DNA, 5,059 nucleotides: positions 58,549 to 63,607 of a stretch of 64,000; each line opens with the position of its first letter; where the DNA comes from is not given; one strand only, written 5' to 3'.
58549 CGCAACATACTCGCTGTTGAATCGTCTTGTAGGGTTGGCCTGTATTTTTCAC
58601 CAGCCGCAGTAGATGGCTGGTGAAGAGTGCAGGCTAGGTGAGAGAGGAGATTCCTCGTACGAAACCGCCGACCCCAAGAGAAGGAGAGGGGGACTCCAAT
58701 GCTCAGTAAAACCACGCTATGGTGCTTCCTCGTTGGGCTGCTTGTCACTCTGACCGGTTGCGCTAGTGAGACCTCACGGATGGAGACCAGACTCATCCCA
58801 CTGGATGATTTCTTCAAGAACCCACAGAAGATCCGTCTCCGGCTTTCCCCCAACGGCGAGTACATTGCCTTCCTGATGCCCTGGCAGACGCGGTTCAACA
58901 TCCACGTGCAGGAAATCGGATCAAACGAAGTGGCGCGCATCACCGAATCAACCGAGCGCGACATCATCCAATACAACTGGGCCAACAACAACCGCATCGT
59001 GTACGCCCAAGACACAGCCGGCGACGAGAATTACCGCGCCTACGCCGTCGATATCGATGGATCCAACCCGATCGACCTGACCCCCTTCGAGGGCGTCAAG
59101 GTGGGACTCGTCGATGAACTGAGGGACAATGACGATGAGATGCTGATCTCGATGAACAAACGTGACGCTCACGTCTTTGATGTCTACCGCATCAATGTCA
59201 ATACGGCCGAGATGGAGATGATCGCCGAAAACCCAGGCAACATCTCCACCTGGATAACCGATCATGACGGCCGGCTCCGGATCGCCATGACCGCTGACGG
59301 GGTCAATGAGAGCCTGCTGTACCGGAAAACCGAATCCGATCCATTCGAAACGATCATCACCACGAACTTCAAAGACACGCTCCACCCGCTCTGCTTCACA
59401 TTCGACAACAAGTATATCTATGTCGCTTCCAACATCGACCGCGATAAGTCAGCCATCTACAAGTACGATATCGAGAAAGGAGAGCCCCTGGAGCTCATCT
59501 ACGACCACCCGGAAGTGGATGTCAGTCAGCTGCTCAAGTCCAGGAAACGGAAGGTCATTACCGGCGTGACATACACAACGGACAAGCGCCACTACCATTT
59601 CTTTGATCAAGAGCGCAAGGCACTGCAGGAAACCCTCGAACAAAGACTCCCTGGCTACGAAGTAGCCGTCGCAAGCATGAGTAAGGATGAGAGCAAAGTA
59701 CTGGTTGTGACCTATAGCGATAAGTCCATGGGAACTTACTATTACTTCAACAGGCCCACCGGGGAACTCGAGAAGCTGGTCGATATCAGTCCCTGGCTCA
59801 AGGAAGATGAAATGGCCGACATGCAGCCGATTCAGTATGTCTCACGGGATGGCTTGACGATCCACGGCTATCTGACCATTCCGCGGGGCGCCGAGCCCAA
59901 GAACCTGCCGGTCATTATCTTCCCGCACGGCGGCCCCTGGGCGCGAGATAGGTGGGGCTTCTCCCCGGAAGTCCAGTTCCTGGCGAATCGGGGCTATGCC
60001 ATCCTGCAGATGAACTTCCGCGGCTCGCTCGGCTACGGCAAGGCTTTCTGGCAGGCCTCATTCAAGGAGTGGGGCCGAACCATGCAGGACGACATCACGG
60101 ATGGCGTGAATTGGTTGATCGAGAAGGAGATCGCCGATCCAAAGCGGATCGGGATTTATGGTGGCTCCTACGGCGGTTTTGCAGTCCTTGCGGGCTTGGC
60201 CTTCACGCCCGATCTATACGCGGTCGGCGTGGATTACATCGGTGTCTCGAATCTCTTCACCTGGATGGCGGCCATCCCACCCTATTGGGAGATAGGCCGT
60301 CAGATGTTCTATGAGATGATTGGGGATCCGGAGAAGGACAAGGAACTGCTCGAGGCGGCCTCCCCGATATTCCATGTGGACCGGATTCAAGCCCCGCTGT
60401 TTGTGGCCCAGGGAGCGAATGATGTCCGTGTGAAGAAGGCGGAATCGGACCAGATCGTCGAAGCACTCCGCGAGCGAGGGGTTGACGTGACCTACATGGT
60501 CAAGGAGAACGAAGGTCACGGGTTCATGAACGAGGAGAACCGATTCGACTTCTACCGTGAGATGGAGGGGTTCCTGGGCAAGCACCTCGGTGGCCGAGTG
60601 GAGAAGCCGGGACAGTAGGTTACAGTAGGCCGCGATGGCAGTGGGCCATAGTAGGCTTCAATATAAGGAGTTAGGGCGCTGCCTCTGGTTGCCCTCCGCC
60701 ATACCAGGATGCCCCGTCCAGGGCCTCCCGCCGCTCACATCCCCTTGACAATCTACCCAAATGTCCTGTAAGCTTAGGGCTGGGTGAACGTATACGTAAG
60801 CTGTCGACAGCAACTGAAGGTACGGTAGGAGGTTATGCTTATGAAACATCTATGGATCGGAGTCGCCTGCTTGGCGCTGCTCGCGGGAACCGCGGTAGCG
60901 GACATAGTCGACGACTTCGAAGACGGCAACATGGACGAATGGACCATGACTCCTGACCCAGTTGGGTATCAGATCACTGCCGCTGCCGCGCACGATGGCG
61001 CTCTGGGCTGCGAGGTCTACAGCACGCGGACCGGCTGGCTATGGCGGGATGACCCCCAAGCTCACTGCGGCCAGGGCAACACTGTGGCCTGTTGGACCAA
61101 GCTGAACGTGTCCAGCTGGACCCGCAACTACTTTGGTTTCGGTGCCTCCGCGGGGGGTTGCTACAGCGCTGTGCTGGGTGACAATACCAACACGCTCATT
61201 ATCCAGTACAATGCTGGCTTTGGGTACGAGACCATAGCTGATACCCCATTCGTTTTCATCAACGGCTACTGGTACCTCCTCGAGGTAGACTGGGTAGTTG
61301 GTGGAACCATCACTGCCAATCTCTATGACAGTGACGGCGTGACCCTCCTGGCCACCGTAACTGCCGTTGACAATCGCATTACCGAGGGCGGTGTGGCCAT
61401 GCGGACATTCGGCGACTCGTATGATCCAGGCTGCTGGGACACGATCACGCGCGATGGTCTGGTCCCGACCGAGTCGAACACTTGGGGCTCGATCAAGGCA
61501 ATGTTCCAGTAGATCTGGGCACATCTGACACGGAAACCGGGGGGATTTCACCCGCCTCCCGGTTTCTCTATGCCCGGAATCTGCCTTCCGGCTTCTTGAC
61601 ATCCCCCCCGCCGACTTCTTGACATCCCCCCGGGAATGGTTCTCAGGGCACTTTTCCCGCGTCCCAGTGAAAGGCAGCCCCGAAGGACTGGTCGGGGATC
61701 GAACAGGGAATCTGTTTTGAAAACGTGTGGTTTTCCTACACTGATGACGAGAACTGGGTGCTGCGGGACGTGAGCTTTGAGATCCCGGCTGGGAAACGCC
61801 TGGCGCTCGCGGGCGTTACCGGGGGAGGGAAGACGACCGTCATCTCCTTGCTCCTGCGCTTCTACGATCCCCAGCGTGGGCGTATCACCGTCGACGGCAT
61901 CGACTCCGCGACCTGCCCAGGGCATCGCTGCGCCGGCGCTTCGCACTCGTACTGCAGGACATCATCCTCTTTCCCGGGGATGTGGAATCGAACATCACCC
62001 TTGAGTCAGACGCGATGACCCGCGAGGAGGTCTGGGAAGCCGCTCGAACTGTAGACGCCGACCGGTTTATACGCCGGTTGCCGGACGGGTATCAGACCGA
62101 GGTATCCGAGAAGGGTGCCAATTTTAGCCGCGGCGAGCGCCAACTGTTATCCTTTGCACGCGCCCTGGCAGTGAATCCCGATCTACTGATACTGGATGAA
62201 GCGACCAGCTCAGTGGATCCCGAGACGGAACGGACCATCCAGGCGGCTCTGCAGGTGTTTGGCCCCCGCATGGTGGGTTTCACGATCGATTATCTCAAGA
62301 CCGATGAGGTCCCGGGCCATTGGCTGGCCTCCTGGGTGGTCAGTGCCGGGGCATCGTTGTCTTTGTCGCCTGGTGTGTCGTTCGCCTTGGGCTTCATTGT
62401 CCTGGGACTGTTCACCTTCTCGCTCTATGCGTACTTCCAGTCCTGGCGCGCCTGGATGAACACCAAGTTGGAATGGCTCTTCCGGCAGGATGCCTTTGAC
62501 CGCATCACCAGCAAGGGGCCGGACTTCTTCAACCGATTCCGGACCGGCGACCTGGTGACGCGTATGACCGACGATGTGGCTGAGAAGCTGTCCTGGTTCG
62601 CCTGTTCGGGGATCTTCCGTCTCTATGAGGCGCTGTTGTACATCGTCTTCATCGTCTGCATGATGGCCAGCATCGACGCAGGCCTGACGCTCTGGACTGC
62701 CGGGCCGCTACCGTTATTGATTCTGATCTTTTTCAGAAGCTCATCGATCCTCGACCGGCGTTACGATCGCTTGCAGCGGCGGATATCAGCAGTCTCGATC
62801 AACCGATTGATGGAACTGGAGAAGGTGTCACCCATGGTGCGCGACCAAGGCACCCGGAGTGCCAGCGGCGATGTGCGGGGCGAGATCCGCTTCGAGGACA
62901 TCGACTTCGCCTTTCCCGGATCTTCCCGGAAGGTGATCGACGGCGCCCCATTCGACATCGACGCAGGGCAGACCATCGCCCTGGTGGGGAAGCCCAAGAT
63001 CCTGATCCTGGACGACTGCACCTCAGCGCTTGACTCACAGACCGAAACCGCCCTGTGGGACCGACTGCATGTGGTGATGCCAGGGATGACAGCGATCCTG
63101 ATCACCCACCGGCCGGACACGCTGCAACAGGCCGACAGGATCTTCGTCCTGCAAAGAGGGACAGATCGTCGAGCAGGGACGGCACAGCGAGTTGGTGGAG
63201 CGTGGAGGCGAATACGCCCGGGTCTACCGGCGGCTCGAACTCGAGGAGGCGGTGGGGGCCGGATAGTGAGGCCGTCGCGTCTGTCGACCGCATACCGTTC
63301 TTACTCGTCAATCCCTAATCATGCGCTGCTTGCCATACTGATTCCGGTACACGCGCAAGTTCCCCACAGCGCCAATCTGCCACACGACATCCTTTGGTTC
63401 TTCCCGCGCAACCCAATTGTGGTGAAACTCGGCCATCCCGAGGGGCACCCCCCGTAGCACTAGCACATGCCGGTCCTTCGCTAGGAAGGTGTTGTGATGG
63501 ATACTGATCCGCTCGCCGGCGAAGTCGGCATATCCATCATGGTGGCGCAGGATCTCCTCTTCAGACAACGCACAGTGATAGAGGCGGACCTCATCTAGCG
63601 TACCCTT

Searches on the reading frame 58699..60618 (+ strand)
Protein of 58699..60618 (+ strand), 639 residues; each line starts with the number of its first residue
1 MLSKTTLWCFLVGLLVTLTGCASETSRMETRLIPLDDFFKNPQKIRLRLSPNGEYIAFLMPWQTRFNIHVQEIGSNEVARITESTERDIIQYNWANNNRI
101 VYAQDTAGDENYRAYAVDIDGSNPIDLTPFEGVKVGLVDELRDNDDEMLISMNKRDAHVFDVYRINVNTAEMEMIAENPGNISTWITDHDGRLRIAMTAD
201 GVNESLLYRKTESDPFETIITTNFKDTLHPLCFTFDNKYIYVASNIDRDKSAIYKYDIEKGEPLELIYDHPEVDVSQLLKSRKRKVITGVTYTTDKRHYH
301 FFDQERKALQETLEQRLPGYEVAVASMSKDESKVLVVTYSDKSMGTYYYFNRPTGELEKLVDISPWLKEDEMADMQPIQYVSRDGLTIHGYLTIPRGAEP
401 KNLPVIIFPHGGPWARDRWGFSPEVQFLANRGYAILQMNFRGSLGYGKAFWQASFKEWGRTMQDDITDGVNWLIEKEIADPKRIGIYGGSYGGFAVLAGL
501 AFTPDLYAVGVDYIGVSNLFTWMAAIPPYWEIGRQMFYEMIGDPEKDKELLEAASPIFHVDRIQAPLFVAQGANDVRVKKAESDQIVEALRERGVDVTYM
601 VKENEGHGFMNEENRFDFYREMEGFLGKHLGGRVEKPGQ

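Call 7: search_protein_families(library=pfam, proteins=[window:58699-60618:+], max_evalue=0.01)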
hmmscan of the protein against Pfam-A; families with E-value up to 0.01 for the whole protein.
window:58699-60618:+ (639 aa): 9 families
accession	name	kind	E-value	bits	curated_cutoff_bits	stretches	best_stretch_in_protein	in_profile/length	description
PF00326.27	Peptidase_S9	-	1.5e-46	159.1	22.6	1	419-632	1-212/213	Prolyl oligopeptidase family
PF20434.5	BD-FAE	-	3.4e-15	56.6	26.8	1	398-590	9-215/215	BD-FAE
PF02129.25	Peptidase_S15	-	2.5e-12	47.5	23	1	384-509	1-122/262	X-Pro dipeptidyl-peptidase (S15 family)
PF01738.24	DLH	-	1.4e-08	35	21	1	426-616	35-195/217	Dienelactone hydrolase family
PF05448.18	AXE1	-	6.4e-06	25.6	21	1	372-550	53-246/321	Acetyl xylan esterase (AXE1)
PF07859.19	Abhydrolase_3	-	1.9e-05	25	25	0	545-610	146-209/210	alpha/beta hydrolase fold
PF12697.13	Abhydrolase_6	-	2.1e-05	25.7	26.3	1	406-615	1-211/217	Alpha/beta hydrolase family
PF12146.15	Hydrolase_4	-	0.00022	21.1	27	0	559-613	186-238/239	Serine aminopeptidase, S33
PF00561.26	Abhydrolase_1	-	0.0011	19.2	25.8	1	404-504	1-91/245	alpha/beta hydrolase fold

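Call 8: search_protein_families(library=ncbifam, proteins=[window:58699-60618:+], max_evalue=0.001)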
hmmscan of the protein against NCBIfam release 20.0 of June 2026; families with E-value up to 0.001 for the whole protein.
window:58699-60618:+ (639 aa): 10 families
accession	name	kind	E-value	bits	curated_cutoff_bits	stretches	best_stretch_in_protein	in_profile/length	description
NF053518.1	DipepPtdsDpp5Prph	equivalog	2.1e-23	82.7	900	1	233-630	255-654/655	dipeptidyl-peptidase Dpp5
NF033523.0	lasso_peptidase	equivalog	7.3e-21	74.6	400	1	354-617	356-624/638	Atxe2 family lasso peptide isopeptidase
NF052354.1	EstLipQMycob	equivalog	2.2e-06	26.5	700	1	546-609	312-376/418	esterase LipQ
NF047920.1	lactonase_UilS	equivalog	5.3e-06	26.4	400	1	393-509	14-125/285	UilS family quorum-quenching N-acyl-homoserine lactonase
NF050058.1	e_dPHAscl_type1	hypoth_equivalog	1.1e-05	25.1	150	1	391-593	11-207/276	extracellular catalytic domain type 1 short-chain-length polyhydroxyalkanoate depolymerase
NF007857.0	PRK10566.1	equivalog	8.9e-05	22.4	201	1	393-606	17-230/249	esterase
NF041440.1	hydrolase_YghX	exception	9.2e-05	21.7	460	0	559-613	215-268/292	YghX family hydrolase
TIGR02800.1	propeller_TolB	equivalog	0.00019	20.5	343.15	0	43-125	324-403/418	Tol-Pal system beta propeller repeat protein TolB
NF003780.0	PRK05371.1-1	subfamily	0.00019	20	642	1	560-631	302-372/594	Xaa-Pro dipeptidyl-peptidase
NF007511.0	PRK10115.1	equivalog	0.00074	18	1313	0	378-601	419-643/686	oligopeptidase B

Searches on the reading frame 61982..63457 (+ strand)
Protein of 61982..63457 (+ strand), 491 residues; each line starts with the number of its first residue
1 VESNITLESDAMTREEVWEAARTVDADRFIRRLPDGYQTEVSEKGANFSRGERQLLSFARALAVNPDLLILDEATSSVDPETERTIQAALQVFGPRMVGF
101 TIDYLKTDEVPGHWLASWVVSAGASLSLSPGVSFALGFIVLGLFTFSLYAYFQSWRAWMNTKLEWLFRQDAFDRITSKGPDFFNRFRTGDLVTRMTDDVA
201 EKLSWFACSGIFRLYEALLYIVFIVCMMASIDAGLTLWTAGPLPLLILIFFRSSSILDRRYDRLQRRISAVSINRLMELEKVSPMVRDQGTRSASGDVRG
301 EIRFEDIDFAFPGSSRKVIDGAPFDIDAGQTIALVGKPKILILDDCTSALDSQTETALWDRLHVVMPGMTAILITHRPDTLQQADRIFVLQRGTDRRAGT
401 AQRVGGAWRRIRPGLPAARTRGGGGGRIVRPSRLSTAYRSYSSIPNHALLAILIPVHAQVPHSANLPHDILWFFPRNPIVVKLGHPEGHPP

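Call 32: search_protein_families(library=pfam, proteins=[window:61982-63457:+], max_evalue=0.0001)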
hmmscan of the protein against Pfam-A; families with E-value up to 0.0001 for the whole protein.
window:61982-63457:+ (491 aa): 3 families
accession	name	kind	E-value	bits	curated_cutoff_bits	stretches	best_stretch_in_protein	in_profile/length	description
PF00664.28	ABC_membrane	-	1.1e-12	48.7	28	1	87-270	11-178/274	ABC transporter transmembrane region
PF00005.33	ABC_tran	-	4.6e-11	43.9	25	1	13-76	72-137/137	ABC transporter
PF02463.25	SMC_N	-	9.1e-05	22.4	40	0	340-390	161-211/220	RecF/RecN/SMC N terminal domain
